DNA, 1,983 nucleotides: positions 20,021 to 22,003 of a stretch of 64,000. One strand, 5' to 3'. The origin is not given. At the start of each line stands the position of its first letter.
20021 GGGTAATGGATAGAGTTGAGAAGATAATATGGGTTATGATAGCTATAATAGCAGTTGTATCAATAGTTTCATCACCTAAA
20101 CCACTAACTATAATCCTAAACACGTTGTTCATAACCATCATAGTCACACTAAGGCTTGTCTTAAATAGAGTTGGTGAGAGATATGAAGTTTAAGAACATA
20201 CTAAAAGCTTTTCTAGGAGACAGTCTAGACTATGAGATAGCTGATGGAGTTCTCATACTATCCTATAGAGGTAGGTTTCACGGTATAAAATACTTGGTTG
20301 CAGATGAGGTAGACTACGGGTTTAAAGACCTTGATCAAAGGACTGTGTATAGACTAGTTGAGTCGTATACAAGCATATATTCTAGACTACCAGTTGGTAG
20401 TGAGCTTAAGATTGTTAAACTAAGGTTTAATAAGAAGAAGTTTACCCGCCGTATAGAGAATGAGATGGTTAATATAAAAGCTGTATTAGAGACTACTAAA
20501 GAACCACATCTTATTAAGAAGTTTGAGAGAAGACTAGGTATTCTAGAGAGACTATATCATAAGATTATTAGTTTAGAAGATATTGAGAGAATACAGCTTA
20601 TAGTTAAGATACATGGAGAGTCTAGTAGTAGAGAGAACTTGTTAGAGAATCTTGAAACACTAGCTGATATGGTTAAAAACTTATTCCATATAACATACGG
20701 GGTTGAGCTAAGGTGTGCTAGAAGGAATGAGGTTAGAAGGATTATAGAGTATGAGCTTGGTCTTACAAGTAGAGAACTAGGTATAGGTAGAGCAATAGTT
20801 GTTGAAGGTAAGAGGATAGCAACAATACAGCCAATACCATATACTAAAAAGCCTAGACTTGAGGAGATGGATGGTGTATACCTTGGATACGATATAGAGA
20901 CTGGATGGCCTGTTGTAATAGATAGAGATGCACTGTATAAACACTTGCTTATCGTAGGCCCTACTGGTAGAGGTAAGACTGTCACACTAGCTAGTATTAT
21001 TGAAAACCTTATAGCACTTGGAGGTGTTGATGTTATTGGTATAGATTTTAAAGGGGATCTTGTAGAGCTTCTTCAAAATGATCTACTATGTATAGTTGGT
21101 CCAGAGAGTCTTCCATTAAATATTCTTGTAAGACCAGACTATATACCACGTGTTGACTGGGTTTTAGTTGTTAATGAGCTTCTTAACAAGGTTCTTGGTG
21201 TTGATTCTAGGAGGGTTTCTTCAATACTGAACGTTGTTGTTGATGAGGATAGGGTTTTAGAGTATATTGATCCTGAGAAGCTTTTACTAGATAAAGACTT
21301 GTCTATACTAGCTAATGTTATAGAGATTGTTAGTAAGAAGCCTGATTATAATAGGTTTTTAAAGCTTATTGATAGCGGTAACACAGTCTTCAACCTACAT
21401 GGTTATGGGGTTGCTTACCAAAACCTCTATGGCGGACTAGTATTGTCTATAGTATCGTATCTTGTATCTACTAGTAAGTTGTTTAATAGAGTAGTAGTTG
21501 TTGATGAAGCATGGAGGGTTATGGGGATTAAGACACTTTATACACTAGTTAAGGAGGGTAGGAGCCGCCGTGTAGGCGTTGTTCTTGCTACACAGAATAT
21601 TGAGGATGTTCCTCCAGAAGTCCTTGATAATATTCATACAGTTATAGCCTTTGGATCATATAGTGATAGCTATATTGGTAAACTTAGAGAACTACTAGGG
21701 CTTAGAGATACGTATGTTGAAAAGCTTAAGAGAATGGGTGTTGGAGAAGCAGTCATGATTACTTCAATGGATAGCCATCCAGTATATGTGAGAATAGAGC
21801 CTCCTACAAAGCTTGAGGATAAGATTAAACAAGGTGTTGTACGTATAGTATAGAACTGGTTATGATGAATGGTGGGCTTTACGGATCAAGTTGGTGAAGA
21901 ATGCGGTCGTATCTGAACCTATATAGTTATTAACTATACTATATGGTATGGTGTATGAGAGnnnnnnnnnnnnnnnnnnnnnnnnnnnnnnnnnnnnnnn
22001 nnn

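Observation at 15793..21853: Six-gene operon with a complete Ced/T4SS-like core (VirB2-, VirB6-, VirB3-, VirB4-like) plus two extra anchored glycoproteins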

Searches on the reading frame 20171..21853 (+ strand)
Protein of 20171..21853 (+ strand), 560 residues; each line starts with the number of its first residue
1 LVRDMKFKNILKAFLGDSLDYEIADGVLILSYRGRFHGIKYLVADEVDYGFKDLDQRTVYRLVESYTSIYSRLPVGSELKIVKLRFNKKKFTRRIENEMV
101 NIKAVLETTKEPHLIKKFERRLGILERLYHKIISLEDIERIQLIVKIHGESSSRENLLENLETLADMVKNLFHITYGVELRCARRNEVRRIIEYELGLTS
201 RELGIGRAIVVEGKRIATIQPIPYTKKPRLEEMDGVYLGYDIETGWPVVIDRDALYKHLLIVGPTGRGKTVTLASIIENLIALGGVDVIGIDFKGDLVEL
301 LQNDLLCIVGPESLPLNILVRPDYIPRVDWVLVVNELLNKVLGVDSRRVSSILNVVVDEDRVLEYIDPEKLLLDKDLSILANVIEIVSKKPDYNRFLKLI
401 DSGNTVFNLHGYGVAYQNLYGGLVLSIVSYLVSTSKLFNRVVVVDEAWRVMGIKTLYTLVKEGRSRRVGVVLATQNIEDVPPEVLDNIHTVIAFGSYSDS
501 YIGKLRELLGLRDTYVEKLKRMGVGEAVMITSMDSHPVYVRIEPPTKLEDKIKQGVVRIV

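Call 5: search_protein_families(library=pfam, proteins=[window:20171-21853:+], max_evalue=1)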
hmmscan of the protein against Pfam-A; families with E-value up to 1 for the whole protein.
window:20171-21853:+ (560 aa): 21 families
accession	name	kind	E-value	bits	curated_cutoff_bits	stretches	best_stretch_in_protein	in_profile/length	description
PF05872.18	HerA_C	-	4.2e-10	39.3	22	2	247-300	12-64/502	Helicase HerA-like C-terminal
PF12846.13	AAA_10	-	5.9e-09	35.9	27.5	2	429-514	231-321/362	AAA-like domain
PF01935.23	DUF87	-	1.3e-08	35.7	23.2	1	239-305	4-76/220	Helicase HerA, central domain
PF01580.24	FtsK_SpoIIIE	-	9e-08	32.3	24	1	237-295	21-81/221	FtsK/SpoIIIE family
PF13401.12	AAA_22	-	0.00035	21.3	27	1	258-280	7-29/130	AAA domain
PF00004.35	AAA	-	0.00061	20.7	21.2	0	259-289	1-27/131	ATPase family associated with various cellular activities (AAA)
PF04851.21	ResIII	-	0.0011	19.3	22.5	1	257-283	24-50/164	Type III restriction enzyme, res subunit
PF10412.15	TrwB_AAD_bind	-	0.0014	18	20.5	1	255-299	14-57/387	Type IV secretion-system coupling protein DNA-binding domain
PF12696.13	TraG-D_C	-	0.0045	17.4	22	1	442-480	4-42/126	TraM recognition site of TraD and TraG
PF02534.20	T4SS-DNA_transf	-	0.005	16.2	20.1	1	249-300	37-85/468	Type IV secretory system Conjugative DNA transfer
PF00437.27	T2SSE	-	0.016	14.3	24.9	1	258-280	144-166/370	Type II/IV secretion system protein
PF13245.12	AAA_19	-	0.035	14.7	25.1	1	257-286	12-41/134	AAA domain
PF00270.35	DEAD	-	0.039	14.1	26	0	257-276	15-34/167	DEAD/DEAH box helicase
PF04665.18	Pox_A32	-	0.051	13.5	22.8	0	258-281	15-38/242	Poxvirus A32 protein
PF05496.18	RuvB_N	-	0.06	13.5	27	1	252-282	29-58/159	Holliday junction DNA helicase RuvB P-loop domain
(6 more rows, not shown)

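Call 6: search_protein_families(library=ncbifam, proteins=[window:20171-21853:+], max_evalue=1)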
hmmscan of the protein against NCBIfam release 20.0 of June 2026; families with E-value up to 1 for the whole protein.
window:20171-21853:+ (560 aa): 25 families
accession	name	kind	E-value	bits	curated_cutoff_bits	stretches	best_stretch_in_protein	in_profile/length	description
NF041017.1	DNA_import_CedB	equivalog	9.7e-31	107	700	1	21-543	61-587/590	DNA import protein CedB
NF053655.1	CedD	equivalog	1.3e-11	43.9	600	1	246-543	211-526/527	DNA-translocating ATPase CedD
NF045975.1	VirB4_plasma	equivalog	1.2e-07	29.9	590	2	423-479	739-806/894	Mbov_0397 family ICE element conjugal transfer ATPase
NF052333.1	ATPase_TcpF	exception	5.1e-07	28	1100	1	431-515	675-763/813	conjugal transfer ATPase TcpF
TIGR03743.1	SXT_TraD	subfamily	2.7e-06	26.1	366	1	231-296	149-214/636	conjugative transfer system coupling protein TraD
NF040937.1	HerA_Thermprot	equivalog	2.6e-05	22.8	800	1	236-300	120-183/487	DNA double-strand break repair helicase HerA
TIGR03925.1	T7SS_EccC_b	equivalog_domain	2.9e-05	22.5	346.55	1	231-304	337-412/564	type VII secretion protein EccCb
NF042943.1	HerA_antiphage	equivalog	3.7e-05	22.5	800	1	234-298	133-198/566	anti-phage-associated helicase HerA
TIGR01420.1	pilT_fam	subfamily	0.0021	17.4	319.1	1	259-304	125-167/343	PilT/PilU family type 4a pilus ATPase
NF010447.0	PRK13873.1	equivalog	0.0061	14.5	1020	1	258-277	443-462/815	conjugal transfer protein TrbE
TIGR00929.1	VirB4_CagE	subfamily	0.01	14.1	643.1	1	258-292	439-473/792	VirB4 family type IV secretion/conjugal transfer ATPase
TIGR00635.1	ruvB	equivalog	0.011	14.8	299.05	1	252-281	26-54/305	Holliday junction branch migration DNA helicase RuvB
TIGR03744.1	traC_PFL_4706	equivalog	0.014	13.2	520.6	1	257-283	475-501/892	conjugative transfer ATPase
TIGR02746.1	TraC-F-type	equivalog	0.026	12.4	567.05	1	424-480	626-688/800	type IV secretion system protein TraC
NF000868.0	PRK00080.1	equivalog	0.028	13.3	282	1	252-302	47-98/330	Holliday junction branch migration DNA helicase RuvB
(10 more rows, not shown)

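Call 8: search_solved_structures(query=window:20171-21853:+, max_evalue=1)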
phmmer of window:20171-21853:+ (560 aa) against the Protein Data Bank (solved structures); distinct sequences matched with E-value up to 1: 47.
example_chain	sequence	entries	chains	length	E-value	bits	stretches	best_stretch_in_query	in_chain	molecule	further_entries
11kk_A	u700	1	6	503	0.00012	24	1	257-302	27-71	HerA like helicase YjgR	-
6sz9_A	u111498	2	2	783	0.0032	19.3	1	235-296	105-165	IcmO (DotL)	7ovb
4d2i_A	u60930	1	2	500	0.0053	18.6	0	242-299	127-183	HERA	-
9c1m_M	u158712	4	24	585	0.012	17.4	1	250-285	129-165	ATP-binding protein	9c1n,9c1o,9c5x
8wiv_A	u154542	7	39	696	0.024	16.5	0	451-545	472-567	Helicase HerA central domain-containing protein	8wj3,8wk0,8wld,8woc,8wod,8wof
8fs3_C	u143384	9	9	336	0.024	16.5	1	220-279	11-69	Replication factor C subunit 3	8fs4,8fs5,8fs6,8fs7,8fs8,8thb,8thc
7ste_C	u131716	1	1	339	0.024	16.4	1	220-279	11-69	Replication factor C subunit 3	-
8dr0_C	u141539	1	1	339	0.024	16.4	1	220-279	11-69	Replication factor C subunit 3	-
7sgz_C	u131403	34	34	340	0.024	16.4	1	220-279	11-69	Replication factor C subunit 3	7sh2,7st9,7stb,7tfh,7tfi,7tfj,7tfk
1sxj_C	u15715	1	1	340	0.025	16.4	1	220-280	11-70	Activator 1 40 kDa subunit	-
6o1w_A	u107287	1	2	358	0.026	16.3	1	199-297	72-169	DNA translocase coupling protein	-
6o1x_A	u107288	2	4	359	0.026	16.3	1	199-297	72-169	DNA translocase coupling protein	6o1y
6o1z_A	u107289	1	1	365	0.027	16.3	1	199-297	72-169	DNA translocase coupling protein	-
8tw7_3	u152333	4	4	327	0.032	16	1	221-280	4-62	Replication factor C subunit 3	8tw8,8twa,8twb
7es4_A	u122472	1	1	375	0.035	15.9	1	359-478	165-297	DNA phosphorothioation-dependent restriction protein DptH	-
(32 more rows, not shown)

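Call 21: find_homologous_proteins(query=window:20171-21853:+, max_evalue=0.00001)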
Query window:20171-21853:+ (560 aa): 44 proteins with E <= 0.00001 among 8000 candidates.
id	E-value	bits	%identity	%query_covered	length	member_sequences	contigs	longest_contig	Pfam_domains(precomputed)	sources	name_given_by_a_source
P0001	0.0e+0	1205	100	99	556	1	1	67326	PF01935.24,PF05872.19,PF12846.14,PF01580.25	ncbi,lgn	-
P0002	2.3e-267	906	73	99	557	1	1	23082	PF01935.24,PF05872.19,PF12846.14,PF01580.25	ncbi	-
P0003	1.3e-206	705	58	98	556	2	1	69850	PF01935.24,PF05872.19,PF01580.25,PF12696.14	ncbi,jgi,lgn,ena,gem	-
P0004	1.1e-201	689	56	98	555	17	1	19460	PF10412.16,PF01935.24,PF05872.19,PF12846.14,PF01580.25,PF12696.14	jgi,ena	-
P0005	4.1e-199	681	56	97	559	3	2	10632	PF10412.16,PF01935.24,PF05872.19,PF13401.13,PF12846.14,PF01580.25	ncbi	-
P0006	4.2e-199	681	55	97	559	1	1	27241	PF10412.16,PF01935.24,PF05872.19,PF12846.14,PF01580.25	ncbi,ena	-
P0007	1.2e-197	676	55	98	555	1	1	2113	PF10412.16,PF01935.24,PF05872.19,PF12846.14,PF01580.25,PF12696.14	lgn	-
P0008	6.2e-197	674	55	98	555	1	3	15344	PF10412.16,PF01935.24,PF05872.19,PF12846.14,PF01580.25,PF12696.14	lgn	-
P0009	8.1e-186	637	52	98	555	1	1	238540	PF01935.24,PF05872.19,PF12846.14,PF01580.25,PF12696.14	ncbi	-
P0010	6.8e-179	614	50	98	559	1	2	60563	PF10412.16,PF01935.24,PF05872.19,PF13401.13,PF12846.14,PF01580.25,PF12696.14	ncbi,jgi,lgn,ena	-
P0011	8.0e-168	577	47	98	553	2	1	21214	PF10412.16,PF01935.24,PF05872.19,PF12846.14,PF12696.14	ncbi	-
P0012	2.4e-160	553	48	97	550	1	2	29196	PF10412.16,PF01935.24,PF05872.19,PF12846.14,PF01580.25,PF12696.14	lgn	-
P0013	3.9e-139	483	42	97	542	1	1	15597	PF10412.16,PF01935.24,PF05872.19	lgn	-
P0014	5.5e-139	482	42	97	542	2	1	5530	PF10412.16,PF01935.24,PF05872.19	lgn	-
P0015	8.5e-131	455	41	97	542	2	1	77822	PF10412.16,PF01935.24,PF05872.19,PF12846.14,PF01580.25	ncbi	-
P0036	1.3e-91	326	39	92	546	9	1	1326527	PF01935.24,PF05872.19,PF12846.14,PF01580.25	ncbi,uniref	ncbi:helicase HerA-like domain-containing protein [Thermogladius sp. KZ2Tp1]|uniref:ATP-binding prot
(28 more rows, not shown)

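Call 22: find_encoding_contigs(protein=P0001, flank=10000, max_places=3)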
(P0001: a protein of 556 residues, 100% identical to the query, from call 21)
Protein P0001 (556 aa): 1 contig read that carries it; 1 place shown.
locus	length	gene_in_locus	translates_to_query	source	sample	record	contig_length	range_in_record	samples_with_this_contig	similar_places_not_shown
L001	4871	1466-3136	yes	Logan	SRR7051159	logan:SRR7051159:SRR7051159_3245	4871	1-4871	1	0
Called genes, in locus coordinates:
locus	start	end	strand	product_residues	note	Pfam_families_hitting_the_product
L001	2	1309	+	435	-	?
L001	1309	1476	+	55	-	-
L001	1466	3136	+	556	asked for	PF01580:FtsK_SpoIIIE, PF01935:DUF87, PF05872:HerA_C (weak), PF12846:AAA_10 (faint)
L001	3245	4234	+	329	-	PF02598:Methyltrn_RNA_3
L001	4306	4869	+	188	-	?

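Call 23: find_encoding_contigs(protein=P0036, flank=10000, max_places=2)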
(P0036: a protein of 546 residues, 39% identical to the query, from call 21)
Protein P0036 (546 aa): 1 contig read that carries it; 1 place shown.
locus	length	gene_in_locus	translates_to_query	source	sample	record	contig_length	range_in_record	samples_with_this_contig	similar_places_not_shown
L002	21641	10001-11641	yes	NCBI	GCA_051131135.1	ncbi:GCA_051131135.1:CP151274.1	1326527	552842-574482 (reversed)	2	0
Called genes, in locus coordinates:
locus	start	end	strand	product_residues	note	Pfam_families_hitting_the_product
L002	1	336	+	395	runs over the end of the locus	PF01855:POR_N, PF17147:PFOR_II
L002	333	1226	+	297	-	PF02775:TPP_enzyme_C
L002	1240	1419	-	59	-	PF03911:Sec61_beta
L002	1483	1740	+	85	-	PF01503:PRA-PH (weak), PF03819:MazG, PF12643:MazG-like (weak)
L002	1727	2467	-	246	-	PF01884:PcrB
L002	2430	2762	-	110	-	PF05129:Zn_ribbon_Elf1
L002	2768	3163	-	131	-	-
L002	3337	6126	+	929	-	PF00270:DEAD, PF04851:ResIII, PF00271:Helicase_C, PF22590:Cas3-like_C_2 (weak), PF19306:WHD_Lhr, PF08494:DEAD_assoc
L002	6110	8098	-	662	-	PF01507:PAPS_reduct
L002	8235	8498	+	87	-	PF27251:CedA1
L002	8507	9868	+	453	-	PF27251:CedA1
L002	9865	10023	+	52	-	-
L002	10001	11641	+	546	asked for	PF01935:DUF87 (faint), PF01580:FtsK_SpoIIIE (faint), PF05872:HerA_C (faint), PF12846:AAA_10 (faint)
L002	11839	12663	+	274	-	PF02598:Methyltrn_RNA_3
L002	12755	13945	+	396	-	PF00297:Ribosomal_L3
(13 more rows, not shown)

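Call 27: find_encoding_contigs(protein=P0002, flank=10000, max_places=2)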
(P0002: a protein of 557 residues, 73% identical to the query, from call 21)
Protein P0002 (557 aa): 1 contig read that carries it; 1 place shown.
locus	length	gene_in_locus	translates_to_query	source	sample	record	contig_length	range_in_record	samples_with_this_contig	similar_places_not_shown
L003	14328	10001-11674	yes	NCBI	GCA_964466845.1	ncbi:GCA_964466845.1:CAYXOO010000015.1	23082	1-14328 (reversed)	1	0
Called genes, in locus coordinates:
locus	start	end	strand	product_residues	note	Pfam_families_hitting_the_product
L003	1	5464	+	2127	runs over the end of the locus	PF04513:Baculo_PEP_C (faint), PF01442:Apolipoprotein (weak)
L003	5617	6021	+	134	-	-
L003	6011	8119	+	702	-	-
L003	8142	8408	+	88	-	PF27251:CedA1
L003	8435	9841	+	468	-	PF27251:CedA1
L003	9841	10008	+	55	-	-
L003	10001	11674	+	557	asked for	PF01580:FtsK_SpoIIIE (weak), PF01935:DUF87, PF05872:HerA_C, PF12846:AAA_10 (faint)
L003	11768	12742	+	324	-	PF02598:Methyltrn_RNA_3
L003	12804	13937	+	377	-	PF00297:Ribosomal_L3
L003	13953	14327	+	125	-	?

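Call 28: find_encoding_contigs(protein=P0003, flank=10000, max_places=2)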
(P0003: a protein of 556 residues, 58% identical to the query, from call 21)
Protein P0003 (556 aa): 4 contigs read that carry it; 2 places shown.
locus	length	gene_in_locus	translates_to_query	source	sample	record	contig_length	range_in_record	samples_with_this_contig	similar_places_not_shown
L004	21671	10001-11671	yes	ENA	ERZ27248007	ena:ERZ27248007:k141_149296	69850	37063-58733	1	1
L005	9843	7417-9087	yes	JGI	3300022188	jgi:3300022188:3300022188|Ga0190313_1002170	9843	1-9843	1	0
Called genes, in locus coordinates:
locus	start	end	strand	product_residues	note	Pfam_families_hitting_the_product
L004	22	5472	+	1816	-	PF04513:Baculo_PEP_C (faint), PF01442:Apolipoprotein (faint)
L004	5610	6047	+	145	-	-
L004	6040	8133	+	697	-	-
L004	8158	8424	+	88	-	PF27251:CedA1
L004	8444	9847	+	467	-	PF27251:CedA1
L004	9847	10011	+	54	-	-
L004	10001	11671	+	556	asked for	PF01580:FtsK_SpoIIIE (weak), PF01935:DUF87, PF05872:HerA_C (faint), PF12696:TraG-D_C (faint)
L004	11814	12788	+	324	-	PF02598:Methyltrn_RNA_3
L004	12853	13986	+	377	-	PF00297:Ribosomal_L3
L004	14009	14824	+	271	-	PF00573:Ribosomal_L4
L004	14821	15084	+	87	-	PF00276:Ribosomal_L23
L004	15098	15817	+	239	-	PF00181:Ribosomal_L2_N (faint), PF03947:Ribosomal_L2_C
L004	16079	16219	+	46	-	PF11520:Cren7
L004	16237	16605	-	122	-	-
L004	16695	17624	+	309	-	PF07728:AAA_5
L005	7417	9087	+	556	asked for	PF01580:FtsK_SpoIIIE (weak), PF01935:DUF87, PF05872:HerA_C (faint), PF12696:TraG-D_C (faint)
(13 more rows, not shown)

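Call 50: search_protein_families(library=ncbifam, proteins=[window:20183-21850:+], max_evalue=0.00001)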
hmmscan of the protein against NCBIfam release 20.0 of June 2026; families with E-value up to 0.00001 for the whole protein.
window:20183-21850:+ (556 aa): 5 families
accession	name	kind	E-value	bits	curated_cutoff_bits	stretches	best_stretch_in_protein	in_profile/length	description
NF041017.1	DNA_import_CedB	equivalog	8.1e-31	107.3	700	1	18-539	62-587/590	DNA import protein CedB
NF053655.1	CedD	equivalog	1.2e-11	44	600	1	242-539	211-526/527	DNA-translocating ATPase CedD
NF045975.1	VirB4_plasma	equivalog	1.2e-07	29.9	590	0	419-475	739-806/894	Mbov_0397 family ICE element conjugal transfer ATPase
NF052333.1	ATPase_TcpF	exception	5e-07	28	1100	0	427-511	675-763/813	conjugal transfer ATPase TcpF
TIGR03743.1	SXT_TraD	subfamily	2.6e-06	26.2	366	0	227-292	149-214/636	conjugative transfer system coupling protein TraD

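Call 58: predict_structure(alignment_id=A5)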
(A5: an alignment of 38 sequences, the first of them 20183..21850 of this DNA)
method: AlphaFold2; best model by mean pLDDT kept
length: 556 residues; sequences in the alignment: 38
mean_pLDDT: 82.5   pTM: 0.62
mean pLDDT of the five models: 82.5, 82.2, 81.5, 80.8, 80.5
residues with pLDDT >= 90: 235; 70-90: 218; 50-70: 82; < 50: 21
segments of 3 or more residues with pLDDT < 50: 44-50, 216-223, 553-556
pLDDT, mean of each block of 10 residues (from residue 1): 65 78 86 87 45 54 63 73 73 82 80 73 70 68 89 89 80 75 82 67 56 46 56 86 86 94 88 91 95 91 93 94 95 94 90 82 86 88 92 92 96 97 96 95 94 94 96 94 95 91 89 88 88 88 85 43
secondary structure, 60 per line:
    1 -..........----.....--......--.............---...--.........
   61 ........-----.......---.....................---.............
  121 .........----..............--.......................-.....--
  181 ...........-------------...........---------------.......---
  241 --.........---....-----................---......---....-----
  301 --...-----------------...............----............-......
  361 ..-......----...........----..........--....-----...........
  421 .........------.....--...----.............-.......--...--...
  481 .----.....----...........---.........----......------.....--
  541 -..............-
elements in order: H2-11 E16-20 E23-28 E31-43 H52-68 E74-80 H84-104 H108-129 E134-147 H150-172 E174-178 H181-191 E205-208 H209-215 E231-237 E243-247 H248-251 E255-258 H264-279 E283-288 H292-295 E303-305 H323-337 H342-353 H355-362 H364-369 H374-384 H389-398 E401-404 H410-429 E436-440 H450-462 E464-470 H478-481 E486-490 H495-505 H509-517 E522-527 E534-538 H542-555
